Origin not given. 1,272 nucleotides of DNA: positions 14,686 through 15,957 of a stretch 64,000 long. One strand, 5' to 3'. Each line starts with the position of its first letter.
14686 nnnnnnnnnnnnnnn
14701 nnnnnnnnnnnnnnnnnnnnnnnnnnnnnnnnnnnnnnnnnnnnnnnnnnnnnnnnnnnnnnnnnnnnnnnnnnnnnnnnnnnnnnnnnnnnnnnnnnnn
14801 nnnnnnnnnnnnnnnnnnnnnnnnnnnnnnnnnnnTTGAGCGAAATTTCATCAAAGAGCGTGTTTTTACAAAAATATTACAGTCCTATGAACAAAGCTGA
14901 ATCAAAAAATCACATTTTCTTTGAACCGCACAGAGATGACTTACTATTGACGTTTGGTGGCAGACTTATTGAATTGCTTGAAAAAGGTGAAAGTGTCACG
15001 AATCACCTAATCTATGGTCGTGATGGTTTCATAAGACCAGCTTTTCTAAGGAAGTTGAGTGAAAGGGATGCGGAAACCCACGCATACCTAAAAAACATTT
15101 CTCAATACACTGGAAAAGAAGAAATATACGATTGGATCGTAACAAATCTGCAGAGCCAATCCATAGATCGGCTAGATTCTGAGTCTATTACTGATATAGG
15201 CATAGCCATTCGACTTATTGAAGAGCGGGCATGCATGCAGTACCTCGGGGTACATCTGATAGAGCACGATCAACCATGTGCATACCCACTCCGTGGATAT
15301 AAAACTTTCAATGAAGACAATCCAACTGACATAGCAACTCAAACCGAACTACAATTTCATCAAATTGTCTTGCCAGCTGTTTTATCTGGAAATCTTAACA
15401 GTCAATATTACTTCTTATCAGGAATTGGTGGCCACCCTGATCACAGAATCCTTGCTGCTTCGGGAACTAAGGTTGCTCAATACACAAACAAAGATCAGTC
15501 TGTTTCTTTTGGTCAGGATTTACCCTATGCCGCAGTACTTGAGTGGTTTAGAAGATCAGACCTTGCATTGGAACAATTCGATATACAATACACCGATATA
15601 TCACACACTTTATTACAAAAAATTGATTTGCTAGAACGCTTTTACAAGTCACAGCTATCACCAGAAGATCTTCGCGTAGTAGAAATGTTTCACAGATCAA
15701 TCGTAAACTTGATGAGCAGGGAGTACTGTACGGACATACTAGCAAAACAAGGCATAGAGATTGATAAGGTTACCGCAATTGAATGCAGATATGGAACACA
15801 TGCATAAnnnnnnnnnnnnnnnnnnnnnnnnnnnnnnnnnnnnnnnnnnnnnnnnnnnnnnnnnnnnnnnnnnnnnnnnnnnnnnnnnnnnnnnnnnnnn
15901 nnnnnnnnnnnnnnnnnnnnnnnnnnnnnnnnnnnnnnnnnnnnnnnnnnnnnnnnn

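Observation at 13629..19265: Glycosylation island: five consecutive GT4-type glycosyltransferases plus an LmbE-like deacetylase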

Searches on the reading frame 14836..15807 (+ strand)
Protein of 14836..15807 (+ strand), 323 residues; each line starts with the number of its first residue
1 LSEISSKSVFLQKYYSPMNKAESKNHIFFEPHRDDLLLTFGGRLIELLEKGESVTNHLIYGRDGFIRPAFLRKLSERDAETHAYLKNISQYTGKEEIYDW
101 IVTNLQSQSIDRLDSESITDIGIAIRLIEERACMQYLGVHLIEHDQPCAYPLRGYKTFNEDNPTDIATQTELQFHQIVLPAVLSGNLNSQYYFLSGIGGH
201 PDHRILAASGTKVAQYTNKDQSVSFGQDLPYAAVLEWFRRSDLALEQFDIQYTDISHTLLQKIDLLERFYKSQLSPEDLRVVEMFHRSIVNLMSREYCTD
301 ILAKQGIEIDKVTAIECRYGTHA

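Call 4: search_protein_families(library=pfam, proteins=[window:14836-15807:+], max_evalue=0.01)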
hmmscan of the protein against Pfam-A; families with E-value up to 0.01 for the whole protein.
window:14836-15807:+ (323 aa): 1 family
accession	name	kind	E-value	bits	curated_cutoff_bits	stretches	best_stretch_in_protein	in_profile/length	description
PF02585.22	PIG-L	-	0.00017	22.5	28.2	1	28-209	2-124/129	GlcNAc-PI de-N-acetylase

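Call 11: search_protein_families(library=ncbifam, proteins=[window:14887-15807:+], max_evalue=0.01)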
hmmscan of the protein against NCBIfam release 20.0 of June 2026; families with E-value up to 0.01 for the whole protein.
window:14887-15807:+ (306 aa): 1 family
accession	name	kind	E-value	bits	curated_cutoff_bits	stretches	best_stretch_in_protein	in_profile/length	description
NF002557.0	PRK02122.1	subfamily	5.8e-06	24.7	384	1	3-123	367-485/653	glucosamine-6-phosphate deaminase-like protein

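Call 13: find_homologous_proteins(query=window:14887-15807:+, max_evalue=0.001)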
Query window:14887-15807:+ (306 aa): 12 proteins with E <= 0.001 among 1171 candidates.
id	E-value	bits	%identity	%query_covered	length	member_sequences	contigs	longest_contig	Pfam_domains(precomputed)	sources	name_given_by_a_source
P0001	6.0e-204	694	100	100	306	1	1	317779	-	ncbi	-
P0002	3.1e-85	304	48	98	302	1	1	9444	PF02585.23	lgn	-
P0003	1.5e-83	299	48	98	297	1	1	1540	PF02585.23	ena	-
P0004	5.1e-58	215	39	97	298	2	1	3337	-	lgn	-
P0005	4.6e-55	205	41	89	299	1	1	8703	PF02585.23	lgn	-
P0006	4.2e-44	169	34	96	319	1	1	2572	-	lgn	-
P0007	8.9e-43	165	33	95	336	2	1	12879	PF02585.23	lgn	-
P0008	6.6e-42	162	33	89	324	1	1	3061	-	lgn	-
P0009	7.6e-37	145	34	88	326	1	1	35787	-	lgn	-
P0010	6.6e-30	123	34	73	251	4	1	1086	PF02585.23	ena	-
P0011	2.1e-29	121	33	88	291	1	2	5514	PF02585.23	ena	-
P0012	8.1e-21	93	29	95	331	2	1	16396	PF02585.23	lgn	-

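Call 14: find_encoding_contigs(protein=P0001, flank=10000, max_places=3)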
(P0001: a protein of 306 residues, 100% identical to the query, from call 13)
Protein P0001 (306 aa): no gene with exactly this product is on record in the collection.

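Call 16: search_solved_structures(query=A1, max_evalue=1, show_alignments=2)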
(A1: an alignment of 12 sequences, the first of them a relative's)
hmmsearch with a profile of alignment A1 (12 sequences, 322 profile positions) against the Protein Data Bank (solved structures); distinct sequences matched with E-value up to 1: 10.
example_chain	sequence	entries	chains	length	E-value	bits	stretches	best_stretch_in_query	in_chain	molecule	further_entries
2x9l_A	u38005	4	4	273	3.6e-09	39.6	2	192-275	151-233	N-ACYL GLM PEUDO-TEICOPLANIN DEACETYLASE | Teicoplanin pseudoaglycone deacetylases Orf2 | Teicoplanin pseudoaglycone deacetylase Orf2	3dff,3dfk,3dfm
3dfi_A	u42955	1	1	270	6.2e-09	38.9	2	190-284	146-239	Pseudoaglycone deacetylase Dbv21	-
6iiy_A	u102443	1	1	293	8.8e-09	38.4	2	192-275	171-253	deacetylase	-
2xad_A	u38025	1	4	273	2.3e-07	33.7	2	8-42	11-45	N-ACYL GLM PEUDO-TEICOPLANIN DEACETYLASE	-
3wl4_A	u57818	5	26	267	0.00031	23.4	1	4-47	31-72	Uncharacterized protein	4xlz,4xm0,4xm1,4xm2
3we7_A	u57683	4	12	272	0.0083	18.7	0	5-47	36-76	Putative uncharacterized protein PH0499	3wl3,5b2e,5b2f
8bgn_A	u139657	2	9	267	0.015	17.9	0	5-47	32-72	Diacetylchitobiose deacetylase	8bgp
8bgo_A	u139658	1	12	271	0.016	17.8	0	5-47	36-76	Diacetylchitobiose deacetylase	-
6p2t_A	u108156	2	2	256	0.025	17.1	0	254-276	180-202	N-acetyl-alpha-D-glucosaminyl L-malate deacetylase 1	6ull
2ixd_A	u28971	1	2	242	0.089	15.4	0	253-277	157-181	LMBE-RELATED PROTEIN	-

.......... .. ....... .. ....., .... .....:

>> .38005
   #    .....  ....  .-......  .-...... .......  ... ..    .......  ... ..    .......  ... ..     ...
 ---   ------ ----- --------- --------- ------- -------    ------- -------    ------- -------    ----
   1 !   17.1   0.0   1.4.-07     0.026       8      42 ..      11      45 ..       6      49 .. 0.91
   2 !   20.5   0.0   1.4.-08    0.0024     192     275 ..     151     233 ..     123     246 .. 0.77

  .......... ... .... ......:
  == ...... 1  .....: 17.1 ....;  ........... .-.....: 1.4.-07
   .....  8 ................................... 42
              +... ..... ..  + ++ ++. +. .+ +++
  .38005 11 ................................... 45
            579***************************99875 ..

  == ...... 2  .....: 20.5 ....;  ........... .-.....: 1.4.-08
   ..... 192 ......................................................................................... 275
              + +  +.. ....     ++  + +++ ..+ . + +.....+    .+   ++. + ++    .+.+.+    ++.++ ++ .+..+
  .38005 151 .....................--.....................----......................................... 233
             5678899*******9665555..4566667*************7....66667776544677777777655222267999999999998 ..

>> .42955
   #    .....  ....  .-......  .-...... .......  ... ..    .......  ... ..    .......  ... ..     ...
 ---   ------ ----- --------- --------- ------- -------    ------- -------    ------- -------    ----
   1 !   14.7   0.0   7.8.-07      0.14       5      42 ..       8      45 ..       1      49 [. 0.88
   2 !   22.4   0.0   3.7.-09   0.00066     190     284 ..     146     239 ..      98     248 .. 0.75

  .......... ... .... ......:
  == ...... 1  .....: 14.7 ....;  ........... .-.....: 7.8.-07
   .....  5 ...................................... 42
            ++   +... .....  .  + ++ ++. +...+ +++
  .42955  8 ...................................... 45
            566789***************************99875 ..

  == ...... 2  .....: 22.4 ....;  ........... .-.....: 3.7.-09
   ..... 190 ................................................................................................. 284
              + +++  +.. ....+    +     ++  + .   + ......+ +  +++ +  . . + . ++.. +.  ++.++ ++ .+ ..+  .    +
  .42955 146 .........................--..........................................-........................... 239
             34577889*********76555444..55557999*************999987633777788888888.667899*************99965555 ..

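Call 18: find_encoding_contigs(protein=P0002, flank=10000, max_places=2)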
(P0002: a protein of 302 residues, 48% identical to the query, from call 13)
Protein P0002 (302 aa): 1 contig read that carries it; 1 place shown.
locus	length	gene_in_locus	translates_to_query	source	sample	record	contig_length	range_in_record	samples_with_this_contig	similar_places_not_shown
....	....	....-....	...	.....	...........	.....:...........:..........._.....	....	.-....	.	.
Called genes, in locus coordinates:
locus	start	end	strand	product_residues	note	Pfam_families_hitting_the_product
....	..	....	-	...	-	-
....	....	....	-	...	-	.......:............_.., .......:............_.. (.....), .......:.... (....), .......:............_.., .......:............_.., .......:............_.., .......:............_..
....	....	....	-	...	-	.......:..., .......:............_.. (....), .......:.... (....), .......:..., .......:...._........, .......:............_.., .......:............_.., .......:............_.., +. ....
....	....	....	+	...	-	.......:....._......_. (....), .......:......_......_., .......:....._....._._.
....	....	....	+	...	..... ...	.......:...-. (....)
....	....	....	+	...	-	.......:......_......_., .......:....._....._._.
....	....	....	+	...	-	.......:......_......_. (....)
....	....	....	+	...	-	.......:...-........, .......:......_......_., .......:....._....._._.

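Call 19: find_encoding_contigs(protein=P0009, flank=10000, max_places=2)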
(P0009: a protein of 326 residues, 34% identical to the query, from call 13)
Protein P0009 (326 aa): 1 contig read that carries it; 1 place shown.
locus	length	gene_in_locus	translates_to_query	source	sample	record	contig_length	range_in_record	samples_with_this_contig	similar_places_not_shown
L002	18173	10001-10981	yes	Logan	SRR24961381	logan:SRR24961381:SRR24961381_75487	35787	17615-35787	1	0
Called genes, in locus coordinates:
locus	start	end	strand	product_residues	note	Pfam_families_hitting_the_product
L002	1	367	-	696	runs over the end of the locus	PF02463:SMC_N, PF13175:AAA_15, PF13476:AAA_23, PF13514:AAA_27 (weak), PF13555:AAA_29, PF13304:AAA_21 (weak)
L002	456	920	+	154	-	-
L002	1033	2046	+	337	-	-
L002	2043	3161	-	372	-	PF05175:MTS, PF03602:Cons_hypoth95 (weak), PF06325:PrmA (weak), PF13847:Methyltransf_31, PF08242:Methyltransf_12 (weak), PF13649:Methyltransf_25 (weak)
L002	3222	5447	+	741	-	PF01315:Ald_Xan_dh_C, PF02738:MoCoBD_1, PF20256:MoCoBD_2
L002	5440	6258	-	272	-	PF00941:FAD_binding_5, PF03450:CO_deh_flav_C (weak)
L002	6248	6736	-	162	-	PF00111:Fer2, PF01799:Fer2_2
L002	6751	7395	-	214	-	-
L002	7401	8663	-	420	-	-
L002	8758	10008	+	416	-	PF13439:Glyco_transf_4 (faint), PF00534:Glycos_transf_1, PF20706:GT4-conflict (weak), PF13692:Glyco_trans_1_4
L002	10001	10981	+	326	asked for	-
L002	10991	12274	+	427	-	PF00534:Glycos_transf_1, PF13692:Glyco_trans_1_4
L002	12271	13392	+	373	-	PF13692:Glyco_trans_1_4 (faint), PF00534:Glycos_transf_1 (weak)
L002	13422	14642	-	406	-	PF00201:UDPGT, PF06722:EryCIII-like_C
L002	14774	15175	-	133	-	-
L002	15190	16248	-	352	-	PF01170:UPF0020, PF05175:MTS, PF11599:AviRa (faint), PF13847:Methyltransf_31 (faint)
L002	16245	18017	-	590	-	PF07973:tRNA_SAD, PF00587:tRNA-synt_2b, PF03129:HGTP_anticodon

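Call 20: find_encoding_contigs(protein=P0012, flank=10000, max_places=2)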
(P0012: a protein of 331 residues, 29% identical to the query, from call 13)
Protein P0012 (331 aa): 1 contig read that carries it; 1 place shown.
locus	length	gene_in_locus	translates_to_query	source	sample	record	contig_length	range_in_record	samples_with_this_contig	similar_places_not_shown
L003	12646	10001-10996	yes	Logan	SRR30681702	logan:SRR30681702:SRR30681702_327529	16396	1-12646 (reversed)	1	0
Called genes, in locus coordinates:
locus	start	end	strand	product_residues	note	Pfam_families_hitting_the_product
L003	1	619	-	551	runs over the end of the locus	-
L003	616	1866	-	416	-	-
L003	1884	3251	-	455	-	PF13439:Glyco_transf_4, PF00534:Glycos_transf_1, PF13692:Glyco_trans_1_4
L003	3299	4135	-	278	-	PF04055:Radical_SAM (weak)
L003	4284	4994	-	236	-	PF13578:Methyltransf_24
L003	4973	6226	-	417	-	-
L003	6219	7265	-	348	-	PF13524:Glyco_trans_1_2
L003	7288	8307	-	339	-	PF02668:TauD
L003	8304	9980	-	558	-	PF13641:Glyco_tranf_2_3, PF00535:Glycos_transf_2, PF10111:Glyco_tranf_2_2 (faint)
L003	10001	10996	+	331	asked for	PF02585:PIG-L (faint)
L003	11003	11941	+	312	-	PF01170:UPF0020 (faint), PF13649:Methyltransf_25 (faint), PF08241:Methyltransf_11 (weak)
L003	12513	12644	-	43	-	?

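Call 21: find_encoding_contigs(protein=P0007, flank=10000, max_places=2)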
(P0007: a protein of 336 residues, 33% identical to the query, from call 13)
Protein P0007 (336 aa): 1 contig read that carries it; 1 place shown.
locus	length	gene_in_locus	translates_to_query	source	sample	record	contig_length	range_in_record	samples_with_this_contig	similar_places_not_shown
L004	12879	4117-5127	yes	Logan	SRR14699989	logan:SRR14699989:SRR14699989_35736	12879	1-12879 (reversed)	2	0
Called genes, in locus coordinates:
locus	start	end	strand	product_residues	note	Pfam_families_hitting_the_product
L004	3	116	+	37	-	?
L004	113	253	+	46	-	-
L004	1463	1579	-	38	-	-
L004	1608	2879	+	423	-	PF20706:GT4-conflict (weak), PF00534:Glycos_transf_1, PF13692:Glyco_trans_1_4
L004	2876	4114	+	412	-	-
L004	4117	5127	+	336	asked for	PF02585:PIG-L (weak)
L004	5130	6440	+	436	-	PF00534:Glycos_transf_1 (weak), PF13692:Glyco_trans_1_4, PF00534:Glycos_transf_1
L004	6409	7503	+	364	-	PF00534:Glycos_transf_1, PF13692:Glyco_trans_1_4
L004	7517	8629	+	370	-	PF00534:Glycos_transf_1, PF13692:Glyco_trans_1_4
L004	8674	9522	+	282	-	PF13489:Methyltransf_23, PF13847:Methyltransf_31, PF08241:Methyltransf_11, PF08242:Methyltransf_12, PF13649:Methyltransf_25 (weak)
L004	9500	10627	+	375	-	PF05175:MTS, PF02353:CMAS, PF03602:Cons_hypoth95 (weak), PF06325:PrmA (weak), PF12847:Methyltransf_18 (weak), PF13649:Methyltransf_25, PF13847:Methyltransf_31, PF08242:Methyltransf_12, +1 more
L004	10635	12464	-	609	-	PF07719:TPR_2, PF13414:TPR_11, PF13424:TPR_12, PF00515:TPR_1, PF13424:TPR_12, PF13414:TPR_11, PF14559:TPR_19, PF00515:TPR_1, +19 more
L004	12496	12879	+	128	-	?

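Call 22: find_related_loci(query=A1, collection=genome_contigs, flank=10000)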
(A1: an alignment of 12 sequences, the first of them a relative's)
Query A1 (306 aa) in genome_contigs; peptide patterns used: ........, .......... (x = any residue, [..] = any of these).
214 stretches matched a pattern; 4 encode a relative of the query (tblastn E <= 1e-3); 4 distinct loci.
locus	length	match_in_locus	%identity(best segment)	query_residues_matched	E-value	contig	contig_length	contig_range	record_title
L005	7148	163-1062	30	14-280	4e-41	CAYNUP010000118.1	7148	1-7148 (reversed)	MAG TPA_asm: uncultured bacterium isolate SRP231805_co4_9 genome assembly, contig: k141_31228, whole genome shotgun sequ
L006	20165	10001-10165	35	171-225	1e-6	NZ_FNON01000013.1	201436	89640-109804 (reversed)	Amycolatopsis xylanica strain CPCC 202699, whole genome shotgun sequence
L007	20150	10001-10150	34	171-220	2e-5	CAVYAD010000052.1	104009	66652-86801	MAG: uncultured Actinomycetota bacterium isolate MFD04212.bin.2.30 genome assembly, contig: contig_55898, whole genome s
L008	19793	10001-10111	48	175-214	4e-5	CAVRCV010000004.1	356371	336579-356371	MAG: uncultured Actinomycetota bacterium isolate MFD03399.bin.2.42 genome assembly, contig: contig_11145, whole genome s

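Call 26: predict_structure(alignment_id=A1)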
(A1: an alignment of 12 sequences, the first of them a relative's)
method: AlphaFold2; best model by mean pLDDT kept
length: 306 residues; sequences in the alignment: 12
mean_pLDDT: 91.1   pTM: 0.90
mean pLDDT of the five models: 91.1, 91.0, 90.5, 89.3, 88.2
residues with pLDDT >= 90: 219; 70-90: 75; 50-70: 9; < 50: 3
segments of 3 or more residues with pLDDT < 50: 1-3
pLDDT, mean of each block of 10 residues (from residue 1): 70 97 97 96 94 93 97 96 89 76 95 98 97 89 90 97 90 94 93 91 86 86 84 94 98 96 96 82 83 92 81
secondary structure, 60 per line:
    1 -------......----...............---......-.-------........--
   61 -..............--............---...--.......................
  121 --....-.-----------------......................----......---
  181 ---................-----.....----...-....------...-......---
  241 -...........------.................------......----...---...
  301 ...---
elements in order: E8-13 H18-32 E36-41 H51-58 H62-75 H78-89 H98-120 E123-126 H146-167 E172-177 H184-199 E205-209 H218-221 E232-237 H242-252 H259-275 H282-287 E298-303

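Call 31: fold_search(model_id=the predicted structure, library=pdb)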
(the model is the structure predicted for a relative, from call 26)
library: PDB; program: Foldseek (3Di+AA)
matches with E <= 10: 858; with E <= 0.001: 42
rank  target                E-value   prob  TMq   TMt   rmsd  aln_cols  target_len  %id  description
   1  3dff                  1.3e-11  1.00  0.54  0.61   8.9       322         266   16  The crystal structure of teicoplanin pseudoaglycone deacetylase Orf2 (released 2008-07-22)
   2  2x9l                  2.9e-11  1.00  0.52  0.61   8.9       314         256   14  Crystal structure of deacetylase-bog complex in biosynthesis pathway of teicoplanin. (released 2011-02-09)
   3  2xad_A                8.7e-11  1.00  0.55  0.64   7.5       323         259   14  Crystal structure of deacetylase-teicoplanin complex in biosynthesis pathway of teicoplanin (released 2011-03-02)
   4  2xad_C                5.7e-10  1.00  0.55  0.64   8.6       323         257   14  Crystal structure of deacetylase-teicoplanin complex in biosynthesis pathway of teicoplanin (released 2011-03-02)
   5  2xad_D                6.4e-10  1.00  0.58  0.68   6.6       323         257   14  Crystal structure of deacetylase-teicoplanin complex in biosynthesis pathway of teicoplanin (released 2011-03-02)
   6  3dfi                  1.1e-09  1.00  0.50  0.62   9.2       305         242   14  The crystal structure of antimicrobial reagent A40926 pseudoaglycone deacetylase Dbv21 (released 2008-07-22)
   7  2xad_B                1.2e-09  1.00  0.54  0.64   8.3       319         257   14  Crystal structure of deacetylase-teicoplanin complex in biosynthesis pathway of teicoplanin (released 2011-03-02)
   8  6iiy                  2.5e-09  1.00  0.51  0.65   8.8       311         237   15  Crystal structure of deacetylase triple mutant (Orf2*T) that involving in teicoplanin biosynthetic pathway (released 2019-10-09)
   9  8bgo_A                1.1e-07  1.00  0.47  0.53   6.9       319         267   13  N,N-diacetylchitobiose deacetylase from Pyrococcus chitonophagus with substrate N,N-diacetylchitobiose (released 2023-01-11)
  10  5cgz_A                1.4e-07  1.00  0.51  0.63   5.9       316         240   11  Crystal structure of GalB, the 4-carboxy-2-hydroxymuconate hydratase, from Pseuodomonas putida KT2440 (released 2016-02-17)
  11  6p2t                  1.8e-07  1.00  0.44  0.56   7.4       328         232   13  BshB from Bacillus subtilis complexed with citrate (released 2020-01-08)
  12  8bgo_B                2.2e-07  1.00  0.47  0.53   6.9       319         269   13  N,N-diacetylchitobiose deacetylase from Pyrococcus chitonophagus with substrate N,N-diacetylchitobiose (released 2023-01-11)
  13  8bgo_C                2.7e-07  1.00  0.47  0.53   6.9       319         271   13  N,N-diacetylchitobiose deacetylase from Pyrococcus chitonophagus with substrate N,N-diacetylchitobiose (released 2023-01-11)
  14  2ixd_A                3.0e-07  1.00  0.43  0.54   7.3       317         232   12  Crystal structure of the putative deacetylase BC1534 from Bacillus cereus (released 2007-07-17)
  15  6ull                  3.4e-07  1.00  0.42  0.54   7.5       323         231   13  BshB from Bacillus subtilis complexed with a substrate analogue (released 2020-01-08)
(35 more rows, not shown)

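Call 52: search_protein_families(library=padloc, proteins=[window:14887-15807:+], max_evalue=0.01)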
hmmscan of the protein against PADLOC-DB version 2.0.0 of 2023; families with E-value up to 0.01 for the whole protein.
window:14887-15807:+ (306 aa): 0 families

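Call 65: find_related_loci(query=A1, collection=metagenome_contigs, flank=10000)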
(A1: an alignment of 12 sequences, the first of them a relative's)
Query A1 (306 aa) in metagenome_contigs; peptide patterns used: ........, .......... (x = any residue, [..] = any of these).
259 stretches matched a pattern; 11 encode a relative of the query (tblastn E <= 1e-3); 11 distinct loci.
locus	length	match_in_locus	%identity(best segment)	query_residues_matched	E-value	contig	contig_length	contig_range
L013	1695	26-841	41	9-280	2e-60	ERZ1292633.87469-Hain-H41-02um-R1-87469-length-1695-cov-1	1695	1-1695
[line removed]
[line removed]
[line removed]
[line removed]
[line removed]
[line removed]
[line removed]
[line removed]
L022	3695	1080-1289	34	141-220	4e-5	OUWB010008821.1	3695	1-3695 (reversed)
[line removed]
